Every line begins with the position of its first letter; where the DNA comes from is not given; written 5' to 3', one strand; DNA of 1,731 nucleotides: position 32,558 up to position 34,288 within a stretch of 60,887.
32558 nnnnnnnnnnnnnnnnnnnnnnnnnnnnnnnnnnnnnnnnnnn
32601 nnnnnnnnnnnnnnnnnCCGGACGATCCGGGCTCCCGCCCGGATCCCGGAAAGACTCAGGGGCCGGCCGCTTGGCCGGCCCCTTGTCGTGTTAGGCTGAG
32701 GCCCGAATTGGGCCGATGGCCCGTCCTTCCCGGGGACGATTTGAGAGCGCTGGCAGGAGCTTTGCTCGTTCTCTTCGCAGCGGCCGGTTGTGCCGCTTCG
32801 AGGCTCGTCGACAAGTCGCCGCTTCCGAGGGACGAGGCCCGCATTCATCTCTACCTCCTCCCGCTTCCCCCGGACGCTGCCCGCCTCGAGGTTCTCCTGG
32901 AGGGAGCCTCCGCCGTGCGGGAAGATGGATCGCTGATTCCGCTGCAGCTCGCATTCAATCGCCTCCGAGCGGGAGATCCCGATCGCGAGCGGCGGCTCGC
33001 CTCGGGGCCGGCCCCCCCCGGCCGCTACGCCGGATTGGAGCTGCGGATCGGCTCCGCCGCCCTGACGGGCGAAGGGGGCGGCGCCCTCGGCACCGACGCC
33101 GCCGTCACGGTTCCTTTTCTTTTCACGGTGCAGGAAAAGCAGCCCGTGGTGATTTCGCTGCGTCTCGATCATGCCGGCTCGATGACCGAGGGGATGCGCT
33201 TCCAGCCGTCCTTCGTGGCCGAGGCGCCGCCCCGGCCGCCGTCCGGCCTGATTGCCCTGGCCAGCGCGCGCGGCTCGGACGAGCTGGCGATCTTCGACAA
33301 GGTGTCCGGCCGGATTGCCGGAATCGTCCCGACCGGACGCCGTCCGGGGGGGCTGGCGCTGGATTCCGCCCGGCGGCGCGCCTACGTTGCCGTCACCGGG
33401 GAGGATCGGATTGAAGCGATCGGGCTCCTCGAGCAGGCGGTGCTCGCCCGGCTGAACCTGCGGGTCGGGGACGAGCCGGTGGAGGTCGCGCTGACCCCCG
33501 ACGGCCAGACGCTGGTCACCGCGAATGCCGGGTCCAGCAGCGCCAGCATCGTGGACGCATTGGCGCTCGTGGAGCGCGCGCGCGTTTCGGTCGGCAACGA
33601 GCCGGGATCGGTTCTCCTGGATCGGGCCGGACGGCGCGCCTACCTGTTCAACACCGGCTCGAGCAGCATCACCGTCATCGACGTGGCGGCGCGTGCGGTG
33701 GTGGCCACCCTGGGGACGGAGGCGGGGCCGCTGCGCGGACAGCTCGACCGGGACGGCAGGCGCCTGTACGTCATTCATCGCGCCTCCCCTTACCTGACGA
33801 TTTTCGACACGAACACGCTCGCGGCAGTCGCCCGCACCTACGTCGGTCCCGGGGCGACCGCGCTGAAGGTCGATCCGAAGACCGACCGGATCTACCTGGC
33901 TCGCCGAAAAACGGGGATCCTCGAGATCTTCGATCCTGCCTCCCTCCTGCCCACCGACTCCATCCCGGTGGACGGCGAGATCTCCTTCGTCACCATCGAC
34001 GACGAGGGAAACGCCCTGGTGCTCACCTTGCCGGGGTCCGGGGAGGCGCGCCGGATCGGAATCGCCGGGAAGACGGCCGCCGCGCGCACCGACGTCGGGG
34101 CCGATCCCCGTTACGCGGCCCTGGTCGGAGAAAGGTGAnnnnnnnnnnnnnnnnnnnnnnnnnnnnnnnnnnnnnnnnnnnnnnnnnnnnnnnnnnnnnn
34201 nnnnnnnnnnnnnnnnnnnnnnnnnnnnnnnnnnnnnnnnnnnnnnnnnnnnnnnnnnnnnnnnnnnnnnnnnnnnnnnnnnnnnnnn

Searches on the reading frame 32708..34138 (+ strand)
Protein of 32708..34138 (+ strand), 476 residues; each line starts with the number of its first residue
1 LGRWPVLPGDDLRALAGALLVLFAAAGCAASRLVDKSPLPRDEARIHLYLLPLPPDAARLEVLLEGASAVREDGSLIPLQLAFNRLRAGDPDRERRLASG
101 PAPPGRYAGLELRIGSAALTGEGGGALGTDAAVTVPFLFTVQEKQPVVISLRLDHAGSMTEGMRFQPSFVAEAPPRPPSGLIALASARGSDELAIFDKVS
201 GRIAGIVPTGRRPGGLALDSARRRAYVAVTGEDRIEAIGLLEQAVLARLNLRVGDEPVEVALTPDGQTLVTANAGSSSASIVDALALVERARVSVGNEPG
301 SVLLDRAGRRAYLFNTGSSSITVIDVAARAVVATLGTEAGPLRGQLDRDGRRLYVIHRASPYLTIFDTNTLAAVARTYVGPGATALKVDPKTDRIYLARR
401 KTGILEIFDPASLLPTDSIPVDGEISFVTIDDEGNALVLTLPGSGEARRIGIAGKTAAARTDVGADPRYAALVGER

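Call 5: search_protein_families(library=pfam, proteins=[window:32708-34138:+], max_evalue=0.01)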
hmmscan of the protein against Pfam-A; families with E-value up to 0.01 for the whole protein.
window:32708-34138:+ (476 aa): 3 families
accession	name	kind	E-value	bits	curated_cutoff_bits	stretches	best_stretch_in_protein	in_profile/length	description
PF21783.3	YNCE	-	1.6e-08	34.7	27.1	1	203-380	148-325/339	YNCE-like beta-propeller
PF10282.15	Lactonase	-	0.00051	19.8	21.7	0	296-369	243-321/344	Lactonase, 7-bladed beta-propeller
PF02239.22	Cytochrom_D1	-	0.0017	17.5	25.5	0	318-421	14-117/368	Cytochrome D1 heme domain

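Call 70: search_protein_families(library=ncbifam, proteins=[window:32708-34135:+], max_evalue=0.001)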
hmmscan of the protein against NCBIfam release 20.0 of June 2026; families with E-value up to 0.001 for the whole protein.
window:32708-34135:+ (476 aa): 7 families
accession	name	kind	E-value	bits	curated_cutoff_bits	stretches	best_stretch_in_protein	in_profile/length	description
TIGR03866.1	PQQ_ABC_repeats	subfamily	7.7e-23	81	287.3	2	186-302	16-130/310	PQQ-dependent catabolism-associated beta-propeller protein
TIGR02276.1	beta_rpt_yvtn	repeat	7e-17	61.1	27.85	1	308-343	3-38/42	beta-propeller repeat protein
NF052342.1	hydrazine_BC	exception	1.1e-13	50.3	1250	1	257-397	41-186/690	hydrazine synthase subunit beta-gamma fusion subunit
NF052340.1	hydrazine_beta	equivalog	4.4e-13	49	560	1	256-376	34-156/372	hydrazine synthase subunit beta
NF052280.1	7_blade_YncE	equivalog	1.6e-07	30.4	400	1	203-355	163-315/338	7-bladed beta-propeller protein YncE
NF052460.1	L-NosZ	equivalog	3.7e-05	22.4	700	1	259-377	136-254/480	clade III lactonase-type nitrous-oxide reductase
NF048007.1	MmpL3Stblzr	equivalog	5e-05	22.6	600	1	203-414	40-259/366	MmpL3/TtfA transport complex stabilizer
